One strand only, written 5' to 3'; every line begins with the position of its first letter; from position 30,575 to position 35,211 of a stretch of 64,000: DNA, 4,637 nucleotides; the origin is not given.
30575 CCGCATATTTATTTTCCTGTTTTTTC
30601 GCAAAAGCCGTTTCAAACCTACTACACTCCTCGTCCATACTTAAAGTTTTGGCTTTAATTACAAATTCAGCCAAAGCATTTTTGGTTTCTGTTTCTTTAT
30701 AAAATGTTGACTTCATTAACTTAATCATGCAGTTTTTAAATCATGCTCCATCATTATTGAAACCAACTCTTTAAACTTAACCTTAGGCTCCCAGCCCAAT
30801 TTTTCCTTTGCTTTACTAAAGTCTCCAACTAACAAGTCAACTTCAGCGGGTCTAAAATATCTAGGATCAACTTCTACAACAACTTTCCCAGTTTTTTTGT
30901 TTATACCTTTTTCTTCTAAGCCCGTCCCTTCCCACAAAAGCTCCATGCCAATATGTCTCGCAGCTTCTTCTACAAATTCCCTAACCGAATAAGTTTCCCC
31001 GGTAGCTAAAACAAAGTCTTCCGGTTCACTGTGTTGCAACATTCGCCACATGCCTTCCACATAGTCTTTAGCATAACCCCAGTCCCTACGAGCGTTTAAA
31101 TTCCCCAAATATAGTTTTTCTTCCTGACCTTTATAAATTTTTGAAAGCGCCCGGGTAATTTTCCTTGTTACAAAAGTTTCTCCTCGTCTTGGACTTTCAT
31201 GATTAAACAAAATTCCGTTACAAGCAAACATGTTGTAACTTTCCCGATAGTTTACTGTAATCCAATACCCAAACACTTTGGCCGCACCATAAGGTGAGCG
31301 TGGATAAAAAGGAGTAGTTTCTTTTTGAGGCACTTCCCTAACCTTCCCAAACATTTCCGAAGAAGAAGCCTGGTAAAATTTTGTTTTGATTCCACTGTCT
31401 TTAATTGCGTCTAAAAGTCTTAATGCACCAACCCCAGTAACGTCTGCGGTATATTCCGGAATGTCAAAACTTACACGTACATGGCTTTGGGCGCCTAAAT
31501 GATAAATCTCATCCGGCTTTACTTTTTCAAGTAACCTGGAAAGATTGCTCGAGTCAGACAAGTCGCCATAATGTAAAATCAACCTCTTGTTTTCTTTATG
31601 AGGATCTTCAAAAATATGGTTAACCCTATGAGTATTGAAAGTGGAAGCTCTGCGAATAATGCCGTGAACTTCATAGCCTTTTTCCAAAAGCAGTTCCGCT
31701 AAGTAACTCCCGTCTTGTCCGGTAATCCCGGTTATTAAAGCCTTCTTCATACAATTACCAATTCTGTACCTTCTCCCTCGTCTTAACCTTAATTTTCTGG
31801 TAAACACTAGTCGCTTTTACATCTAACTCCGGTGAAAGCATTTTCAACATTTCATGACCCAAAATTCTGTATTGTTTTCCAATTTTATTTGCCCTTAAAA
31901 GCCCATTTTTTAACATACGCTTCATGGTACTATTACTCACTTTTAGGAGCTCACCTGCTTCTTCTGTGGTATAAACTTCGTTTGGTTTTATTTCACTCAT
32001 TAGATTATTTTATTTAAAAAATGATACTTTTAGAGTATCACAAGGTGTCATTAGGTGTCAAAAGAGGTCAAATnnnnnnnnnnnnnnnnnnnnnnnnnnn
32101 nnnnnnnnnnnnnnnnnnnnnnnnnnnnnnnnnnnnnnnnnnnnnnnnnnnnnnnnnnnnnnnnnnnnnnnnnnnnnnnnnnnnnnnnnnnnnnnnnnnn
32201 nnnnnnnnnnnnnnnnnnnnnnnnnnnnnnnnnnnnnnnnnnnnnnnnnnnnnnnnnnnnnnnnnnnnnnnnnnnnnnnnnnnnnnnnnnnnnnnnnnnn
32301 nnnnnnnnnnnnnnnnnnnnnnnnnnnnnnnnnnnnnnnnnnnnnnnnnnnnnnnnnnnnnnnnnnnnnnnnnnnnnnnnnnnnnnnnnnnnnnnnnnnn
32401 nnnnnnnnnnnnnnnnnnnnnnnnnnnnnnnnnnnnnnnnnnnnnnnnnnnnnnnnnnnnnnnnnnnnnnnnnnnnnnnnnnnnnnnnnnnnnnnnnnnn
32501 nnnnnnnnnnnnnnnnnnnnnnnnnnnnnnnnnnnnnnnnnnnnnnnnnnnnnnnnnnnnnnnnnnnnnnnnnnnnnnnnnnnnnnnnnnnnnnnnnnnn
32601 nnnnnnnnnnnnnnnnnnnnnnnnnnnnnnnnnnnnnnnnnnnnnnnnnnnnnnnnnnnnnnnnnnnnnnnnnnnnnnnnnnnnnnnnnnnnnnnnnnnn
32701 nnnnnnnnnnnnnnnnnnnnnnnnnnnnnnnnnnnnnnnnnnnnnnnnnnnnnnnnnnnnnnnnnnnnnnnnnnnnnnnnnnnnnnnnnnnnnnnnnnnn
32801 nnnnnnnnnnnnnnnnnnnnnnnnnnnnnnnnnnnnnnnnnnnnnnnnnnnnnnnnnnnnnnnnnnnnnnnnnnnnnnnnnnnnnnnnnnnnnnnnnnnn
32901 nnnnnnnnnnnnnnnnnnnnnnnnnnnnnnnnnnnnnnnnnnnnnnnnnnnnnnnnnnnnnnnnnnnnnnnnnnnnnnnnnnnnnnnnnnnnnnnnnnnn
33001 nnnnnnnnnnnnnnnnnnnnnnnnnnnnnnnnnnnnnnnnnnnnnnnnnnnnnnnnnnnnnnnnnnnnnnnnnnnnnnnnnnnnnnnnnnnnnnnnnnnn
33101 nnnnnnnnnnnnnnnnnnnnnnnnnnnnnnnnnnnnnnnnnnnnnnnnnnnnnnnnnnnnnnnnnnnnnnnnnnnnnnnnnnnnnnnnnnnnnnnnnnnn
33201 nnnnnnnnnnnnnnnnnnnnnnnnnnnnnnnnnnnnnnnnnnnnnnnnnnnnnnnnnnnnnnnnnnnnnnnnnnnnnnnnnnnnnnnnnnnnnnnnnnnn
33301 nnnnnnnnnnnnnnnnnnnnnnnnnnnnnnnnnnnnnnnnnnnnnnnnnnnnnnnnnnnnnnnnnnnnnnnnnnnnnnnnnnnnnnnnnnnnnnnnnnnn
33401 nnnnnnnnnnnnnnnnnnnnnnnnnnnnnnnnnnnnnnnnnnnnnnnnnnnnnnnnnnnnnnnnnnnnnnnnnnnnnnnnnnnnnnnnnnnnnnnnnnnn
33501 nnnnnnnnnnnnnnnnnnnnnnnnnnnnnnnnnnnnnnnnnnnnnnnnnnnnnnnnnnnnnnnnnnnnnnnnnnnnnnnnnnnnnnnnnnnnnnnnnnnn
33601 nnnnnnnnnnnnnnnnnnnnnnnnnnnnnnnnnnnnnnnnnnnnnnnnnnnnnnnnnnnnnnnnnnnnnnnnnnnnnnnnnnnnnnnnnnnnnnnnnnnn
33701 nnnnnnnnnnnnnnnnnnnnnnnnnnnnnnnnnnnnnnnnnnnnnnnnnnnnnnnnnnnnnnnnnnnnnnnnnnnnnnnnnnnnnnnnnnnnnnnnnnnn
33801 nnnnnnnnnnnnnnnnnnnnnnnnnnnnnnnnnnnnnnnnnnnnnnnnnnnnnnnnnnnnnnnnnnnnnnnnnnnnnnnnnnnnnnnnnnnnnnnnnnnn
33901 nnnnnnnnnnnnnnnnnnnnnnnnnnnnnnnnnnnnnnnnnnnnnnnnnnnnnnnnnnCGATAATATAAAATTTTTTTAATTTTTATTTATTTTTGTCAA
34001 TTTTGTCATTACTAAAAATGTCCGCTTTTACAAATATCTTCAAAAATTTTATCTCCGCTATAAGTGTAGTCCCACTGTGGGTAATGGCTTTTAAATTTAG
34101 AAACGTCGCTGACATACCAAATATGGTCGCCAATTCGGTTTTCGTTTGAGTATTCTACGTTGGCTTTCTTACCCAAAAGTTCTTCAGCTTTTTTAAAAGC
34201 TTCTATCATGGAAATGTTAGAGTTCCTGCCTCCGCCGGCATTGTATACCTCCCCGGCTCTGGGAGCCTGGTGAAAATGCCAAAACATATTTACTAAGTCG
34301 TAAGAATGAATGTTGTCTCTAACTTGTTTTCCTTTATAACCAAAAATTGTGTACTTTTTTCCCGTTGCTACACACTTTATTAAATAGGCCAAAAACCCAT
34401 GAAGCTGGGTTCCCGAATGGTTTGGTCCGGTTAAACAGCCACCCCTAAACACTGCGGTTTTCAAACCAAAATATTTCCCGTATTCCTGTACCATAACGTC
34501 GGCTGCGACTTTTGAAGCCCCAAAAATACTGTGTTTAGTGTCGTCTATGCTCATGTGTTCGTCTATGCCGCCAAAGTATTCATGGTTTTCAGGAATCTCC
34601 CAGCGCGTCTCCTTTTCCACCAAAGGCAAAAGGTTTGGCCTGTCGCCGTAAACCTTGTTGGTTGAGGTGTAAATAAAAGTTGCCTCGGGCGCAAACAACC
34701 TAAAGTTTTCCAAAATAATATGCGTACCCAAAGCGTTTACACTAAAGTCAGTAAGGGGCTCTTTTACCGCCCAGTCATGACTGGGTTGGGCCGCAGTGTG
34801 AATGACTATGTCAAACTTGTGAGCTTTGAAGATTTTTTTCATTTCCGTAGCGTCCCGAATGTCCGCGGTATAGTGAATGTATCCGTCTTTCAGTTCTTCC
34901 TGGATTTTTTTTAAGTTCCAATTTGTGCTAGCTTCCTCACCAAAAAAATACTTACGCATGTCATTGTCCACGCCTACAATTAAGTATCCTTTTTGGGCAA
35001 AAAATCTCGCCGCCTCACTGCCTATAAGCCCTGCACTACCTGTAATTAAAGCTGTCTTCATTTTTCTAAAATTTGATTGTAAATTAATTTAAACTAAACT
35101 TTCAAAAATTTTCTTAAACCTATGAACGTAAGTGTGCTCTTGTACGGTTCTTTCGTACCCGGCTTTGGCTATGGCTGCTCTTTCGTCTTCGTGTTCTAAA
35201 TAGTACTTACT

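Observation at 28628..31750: gmd / ColD-like 3-dehydrase / Fcl(ColC)-like triad: candidate GDP-colitose (3,6-dideoxy-L-galactose) module next to a CDP-dideoxyhexose module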

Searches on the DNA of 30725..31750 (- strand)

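Call 27: search_dna_similar(query=window:30725-31750:-, collection=ecoli_genomes, mode=distant, max_rows=30)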
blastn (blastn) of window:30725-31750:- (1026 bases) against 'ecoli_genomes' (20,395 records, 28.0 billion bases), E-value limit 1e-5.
Records with a match: 2814; places in all: 3037; records where one place covers at least 80% of the query: 33.
Genomes with a match: 2813 of 5426; with a place that covers at least 80% of the query: 33. Places per genome that has any: lowest 1, median 1, highest 2. On chromosomes: 3033 places; on plasmids: 4.
Best place of each record, by identity: 60-80% 2814.
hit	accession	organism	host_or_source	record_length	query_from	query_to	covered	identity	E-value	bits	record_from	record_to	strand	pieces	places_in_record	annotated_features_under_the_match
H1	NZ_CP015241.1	Escherichia coli strain 2013C-4465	Homo sapiens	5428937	10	848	82%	65.1%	9e-40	174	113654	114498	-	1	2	gmd: GDP-mannose 4,6-dehydratase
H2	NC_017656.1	Escherichia coli O55:H7 str. RM12579 strain RM12579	Homo sapiens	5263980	10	848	82%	65.1%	9e-40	174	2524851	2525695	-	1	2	gmd: GDP-mannose 4,6-dehydratase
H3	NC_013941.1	Escherichia coli O55:H7 str. CB9615 strain CB9615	Homo sapiens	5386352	10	848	82%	65.1%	9e-40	174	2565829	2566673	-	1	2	gmd: GDP-mannose 4,6-dehydratase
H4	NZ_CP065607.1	Escherichia coli strain FDAARGOS_946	missing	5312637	10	848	82%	65.1%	9e-40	174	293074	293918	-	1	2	gmd: GDP-mannose 4,6-dehydratase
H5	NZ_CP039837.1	Escherichia coli O55:H7 strain USDA5905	Food (meat)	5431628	10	848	82%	65.1%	9e-40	174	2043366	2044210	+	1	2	gmd: GDP-mannose 4,6-dehydratase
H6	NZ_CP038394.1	Escherichia coli O55:H7 strain DEC5A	Homo sapiens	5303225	10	848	82%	65.1%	9e-40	174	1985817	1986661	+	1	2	gmd: GDP-mannose 4,6-dehydratase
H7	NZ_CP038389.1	Escherichia coli O55:H7 strain DEC5B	Homo sapiens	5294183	10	848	82%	65.1%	9e-40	174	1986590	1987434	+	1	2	gmd: GDP-mannose 4,6-dehydratase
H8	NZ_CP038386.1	Escherichia coli O55:H7 strain DEC5D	Homo sapiens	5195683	10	848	82%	65.1%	9e-40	174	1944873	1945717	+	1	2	gmd: GDP-mannose 4,6-dehydratase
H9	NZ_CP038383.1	Escherichia coli O55:H7 strain DEC5E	Homo sapiens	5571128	10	848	82%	65.1%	9e-40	174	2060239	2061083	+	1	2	gmd: GDP-mannose 4,6-dehydratase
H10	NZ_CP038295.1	Escherichia coli O55:H7 strain TB182A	Homo sapiens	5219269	10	848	82%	65.1%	9e-40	174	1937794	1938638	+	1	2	gmd: GDP-mannose 4,6-dehydratase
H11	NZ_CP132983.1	Escherichia coli strain ARS-C301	Beef Cattle Feces - Rectal Grab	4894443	10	848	82%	65.1%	9e-40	174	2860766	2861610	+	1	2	gmd: GDP-mannose 4,6-dehydratase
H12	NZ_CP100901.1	Escherichia coli strain ET826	Hoplobatrachus rugulosus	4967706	10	848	82%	65.1%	9e-40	174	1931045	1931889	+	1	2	gmd: GDP-mannose 4,6-dehydratase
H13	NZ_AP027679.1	Escherichia coli strain PSS-08-2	Homo sapiens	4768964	10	848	82%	65.1%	9e-40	174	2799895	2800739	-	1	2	gmd: GDP-mannose 4,6-dehydratase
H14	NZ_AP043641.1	Escherichia coli strain AST81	Homo sapiens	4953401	10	848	82%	65.1%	9e-40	174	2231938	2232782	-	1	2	gmd: GDP-mannose 4,6-dehydratase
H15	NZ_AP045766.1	Escherichia coli strain 23CRST009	Homo sapiens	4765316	10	848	82%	65.1%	9e-40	174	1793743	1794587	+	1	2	gmd: GDP-mannose 4,6-dehydratase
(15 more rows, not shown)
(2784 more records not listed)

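Call 28: get_annotated_region(hit=H3, flank=9000)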
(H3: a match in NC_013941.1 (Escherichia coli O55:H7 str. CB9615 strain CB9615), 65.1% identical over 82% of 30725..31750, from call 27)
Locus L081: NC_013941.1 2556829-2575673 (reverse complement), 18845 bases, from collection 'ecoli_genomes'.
description: Escherichia coli O55:H7 str. CB9615, complete sequence
organism: Escherichia coli O55:H7 str. CB9615 strain CB9615 (NCBI taxid 701177)
replicon: chromosome; assembly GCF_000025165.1
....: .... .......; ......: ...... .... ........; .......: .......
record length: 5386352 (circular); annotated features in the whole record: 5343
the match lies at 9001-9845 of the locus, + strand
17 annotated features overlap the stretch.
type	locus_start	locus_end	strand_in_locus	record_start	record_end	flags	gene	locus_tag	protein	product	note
CDS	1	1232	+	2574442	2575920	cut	wzxC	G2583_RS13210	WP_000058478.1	colanic acid undecaprenyl disphosphate flippase WzxC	-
CDS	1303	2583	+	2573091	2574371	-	wcaK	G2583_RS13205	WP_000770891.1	colanic acid biosynthesis pyruvyl transferase WcaK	-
CDS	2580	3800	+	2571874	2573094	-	wcaL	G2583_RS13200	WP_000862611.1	colanic acid biosynthesis glycosyltransferase WcaL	-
CDS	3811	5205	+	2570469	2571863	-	wcaM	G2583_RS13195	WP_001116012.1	colanic acid biosynthesis protein WcaM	-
CDS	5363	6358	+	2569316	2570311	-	-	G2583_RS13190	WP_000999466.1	N-acetyl-alpha-D-glucosaminyl-diphospho-ditrans,octacis-undecaprenol 4-epimerase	-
CDS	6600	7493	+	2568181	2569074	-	galF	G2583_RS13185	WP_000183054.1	UTP--glucose-1-phosphate uridylyltransferase GalF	-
CDS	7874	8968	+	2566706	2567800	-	-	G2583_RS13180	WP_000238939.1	glycosyltransferase family 4 protein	-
CDS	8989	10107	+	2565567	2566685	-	gmd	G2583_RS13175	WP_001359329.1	GDP-mannose 4,6-dehydratase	-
CDS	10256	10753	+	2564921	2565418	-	-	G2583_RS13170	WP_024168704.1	GDP-mannose mannosyl hydrolase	-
CDS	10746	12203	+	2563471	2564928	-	-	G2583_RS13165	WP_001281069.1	mannose-1-phosphate guanylyltransferase/mannose-6-phosphate isomerase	-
CDS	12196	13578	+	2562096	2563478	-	cpsG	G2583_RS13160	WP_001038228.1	colanic acid biosynthesis phosphomannomutase CpsG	-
CDS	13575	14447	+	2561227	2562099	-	-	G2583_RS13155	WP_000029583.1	alpha-1,2-fucosyltransferase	-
CDS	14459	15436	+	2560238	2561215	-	wzy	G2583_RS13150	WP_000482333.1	O55 family O-antigen polymerase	-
CDS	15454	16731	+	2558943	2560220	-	wzx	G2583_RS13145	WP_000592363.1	O55 family O-antigen flippase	-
CDS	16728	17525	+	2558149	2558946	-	-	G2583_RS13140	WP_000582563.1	glycosyltransferase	-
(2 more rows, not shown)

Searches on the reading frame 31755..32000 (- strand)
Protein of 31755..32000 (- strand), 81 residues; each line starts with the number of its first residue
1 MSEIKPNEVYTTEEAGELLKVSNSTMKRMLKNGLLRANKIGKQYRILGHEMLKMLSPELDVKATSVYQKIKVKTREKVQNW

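Call 9: search_protein_families(library=pfam, proteins=[window:31755-32000:-], max_evalue=0.00001)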
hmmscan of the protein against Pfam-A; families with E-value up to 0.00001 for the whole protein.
window:31755-32000:- (81 aa): 1 family
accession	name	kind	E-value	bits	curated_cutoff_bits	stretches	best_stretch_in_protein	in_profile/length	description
PF12728.13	HTH_17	-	8.9e-11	42.3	27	1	9-55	1-47/51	Helix-turn-helix domain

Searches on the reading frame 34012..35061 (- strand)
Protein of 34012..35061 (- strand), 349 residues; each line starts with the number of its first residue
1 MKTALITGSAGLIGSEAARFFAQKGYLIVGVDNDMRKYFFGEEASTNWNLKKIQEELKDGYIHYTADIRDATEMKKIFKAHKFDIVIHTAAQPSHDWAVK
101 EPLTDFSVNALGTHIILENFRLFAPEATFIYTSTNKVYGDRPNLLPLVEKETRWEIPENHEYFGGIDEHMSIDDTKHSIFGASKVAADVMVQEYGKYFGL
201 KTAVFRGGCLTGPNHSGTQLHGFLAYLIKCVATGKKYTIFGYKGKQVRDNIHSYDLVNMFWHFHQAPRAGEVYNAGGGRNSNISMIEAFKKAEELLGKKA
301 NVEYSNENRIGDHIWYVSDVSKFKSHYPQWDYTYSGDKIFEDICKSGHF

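Call 9: search_protein_families(library=pfam, proteins=[window:34012-35061:-], max_evalue=0.00001)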
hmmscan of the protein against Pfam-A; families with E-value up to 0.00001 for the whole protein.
window:34012-35061:- (349 aa): 5 families
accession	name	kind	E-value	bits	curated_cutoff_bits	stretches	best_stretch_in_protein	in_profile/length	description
PF01370.27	Epimerase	-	2.3e-40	138.9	20.9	1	4-276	1-240/240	NAD dependent epimerase/dehydratase family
PF16363.11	GDP_Man_Dehyd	-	3.4e-31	109.4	27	1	5-299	1-273/332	GDP-mannose 4,6 dehydratase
PF04321.23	RmlD_sub_bind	-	7.6e-12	45.3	27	1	4-140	3-107/287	RmlD substrate binding domain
PF02719.21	Polysacc_synt_2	-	1.9e-09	37.5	20.2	1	5-137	2-131/293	Polysaccharide biosynthesis protein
PF07993.18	NAD_binding_4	-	1.3e-08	34.8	20.1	1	80-244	86-243/258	Male sterility protein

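Call 12: search_protein_families(library=ncbifam, proteins=[window:34012-35061:-], max_evalue=1e-8)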
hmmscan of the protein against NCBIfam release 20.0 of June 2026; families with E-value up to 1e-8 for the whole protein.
window:34012-35061:- (349 aa): 10 families
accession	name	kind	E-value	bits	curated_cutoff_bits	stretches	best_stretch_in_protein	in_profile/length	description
TIGR01181.1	dTDP_gluc_dehyt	equivalog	8.2e-33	113.8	365.1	1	4-326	2-291/321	dTDP-glucose 4,6-dehydratase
TIGR01179.1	galE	equivalog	9.6e-28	96.9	262.3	1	5-335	3-312/332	UDP-glucose 4-epimerase GalE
NF007490.0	PRK10084.1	subfamily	1.4e-23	83.5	649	1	4-298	3-283/361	dTDP-glucose 4,6-dehydratase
NF007582.0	PRK10217.1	equivalog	1.3e-19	70.6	698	1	1-301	1-279/355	dTDP-glucose 4,6-dehydratase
NF007956.0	PRK10675.1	subfamily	4.3e-19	68.8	394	1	4-343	3-325/338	UDP-glucose 4-epimerase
TIGR04180.1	EDH_00030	hypoth_equivalog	1.3e-17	63.8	475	0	5-150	2-136/297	NAD-dependent 4,6-dehydratase LegB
TIGR02622.1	CDP_4_6_dhtase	equivalog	4.2e-17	62.3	278.45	1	2-149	5-144/352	CDP-glucose 4,6-dehydratase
TIGR02197.1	heptose_epim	equivalog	1.1e-11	44.5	274.6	1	5-305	2-269/316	ADP-glyceromanno-heptose 6-epimerase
TIGR01214.1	rmlD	equivalog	1.2e-10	41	224.05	0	5-138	3-104/285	dTDP-4-dehydrorhamnose reductase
NF011728.1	PRK15181.1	equivalog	6.3e-10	38.6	760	1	2-150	16-157/348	Vi polysaccharide biosynthesis UDP-N-acetylglucosaminuronic acid C-4 epimerase TviC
